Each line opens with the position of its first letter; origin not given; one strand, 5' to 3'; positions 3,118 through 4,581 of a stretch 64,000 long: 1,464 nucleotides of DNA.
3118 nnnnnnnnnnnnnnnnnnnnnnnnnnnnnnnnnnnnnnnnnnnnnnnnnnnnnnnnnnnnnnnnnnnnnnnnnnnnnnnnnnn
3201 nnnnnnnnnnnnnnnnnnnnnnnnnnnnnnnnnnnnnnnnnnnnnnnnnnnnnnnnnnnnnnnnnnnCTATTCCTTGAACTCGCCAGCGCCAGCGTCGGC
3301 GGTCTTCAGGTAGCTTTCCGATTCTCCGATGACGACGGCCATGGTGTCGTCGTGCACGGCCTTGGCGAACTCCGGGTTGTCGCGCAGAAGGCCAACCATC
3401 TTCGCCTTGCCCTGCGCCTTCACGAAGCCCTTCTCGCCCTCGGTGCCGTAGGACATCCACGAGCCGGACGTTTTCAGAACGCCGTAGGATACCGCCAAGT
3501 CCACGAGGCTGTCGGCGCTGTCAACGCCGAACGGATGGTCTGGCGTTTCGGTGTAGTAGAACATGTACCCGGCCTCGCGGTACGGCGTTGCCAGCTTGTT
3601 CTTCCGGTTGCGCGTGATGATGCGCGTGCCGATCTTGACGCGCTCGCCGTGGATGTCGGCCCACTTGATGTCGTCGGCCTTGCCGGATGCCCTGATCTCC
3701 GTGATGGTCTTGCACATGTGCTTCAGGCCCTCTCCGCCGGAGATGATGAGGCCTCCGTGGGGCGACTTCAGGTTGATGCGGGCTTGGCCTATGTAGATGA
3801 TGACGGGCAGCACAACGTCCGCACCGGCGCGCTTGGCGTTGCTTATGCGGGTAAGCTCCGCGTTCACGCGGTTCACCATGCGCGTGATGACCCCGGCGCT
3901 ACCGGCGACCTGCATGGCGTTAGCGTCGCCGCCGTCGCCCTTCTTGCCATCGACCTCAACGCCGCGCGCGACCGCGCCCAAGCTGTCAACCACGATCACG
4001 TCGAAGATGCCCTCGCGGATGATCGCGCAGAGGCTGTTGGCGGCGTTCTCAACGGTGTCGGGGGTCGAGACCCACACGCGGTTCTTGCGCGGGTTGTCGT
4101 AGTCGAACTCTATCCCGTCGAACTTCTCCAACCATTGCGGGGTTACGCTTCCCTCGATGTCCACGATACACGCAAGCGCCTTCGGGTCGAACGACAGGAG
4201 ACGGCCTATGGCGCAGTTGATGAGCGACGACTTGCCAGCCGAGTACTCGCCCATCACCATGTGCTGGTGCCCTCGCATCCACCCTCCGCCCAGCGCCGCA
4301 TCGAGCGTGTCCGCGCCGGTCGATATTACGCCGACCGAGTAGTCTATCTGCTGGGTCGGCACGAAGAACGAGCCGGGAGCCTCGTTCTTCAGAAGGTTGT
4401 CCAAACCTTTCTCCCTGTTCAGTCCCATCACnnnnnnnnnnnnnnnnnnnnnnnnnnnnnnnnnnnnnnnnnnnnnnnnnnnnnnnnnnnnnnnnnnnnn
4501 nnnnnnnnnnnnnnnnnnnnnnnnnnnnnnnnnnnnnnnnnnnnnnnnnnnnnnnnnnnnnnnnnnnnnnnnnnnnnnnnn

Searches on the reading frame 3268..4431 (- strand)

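Call 40: search_protein_families(library=pfam, proteins=[window:3268-4431:-], max_evalue=0.001)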
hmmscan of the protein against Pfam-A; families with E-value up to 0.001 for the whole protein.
window:3268-4431:- (387 aa): 3 families
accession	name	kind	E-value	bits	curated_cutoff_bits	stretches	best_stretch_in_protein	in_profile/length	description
PF00154.27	RecA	-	3.8e-19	69.6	27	1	19-295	16-259/262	recA bacterial DNA recombination protein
PF21096.2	RecA_C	-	1.8e-08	34.8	27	1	308-362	2-51/57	RecA C-terminal domain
PF08423.17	Rad51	-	0.00012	21.9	22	1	35-156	7-135/244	Rad51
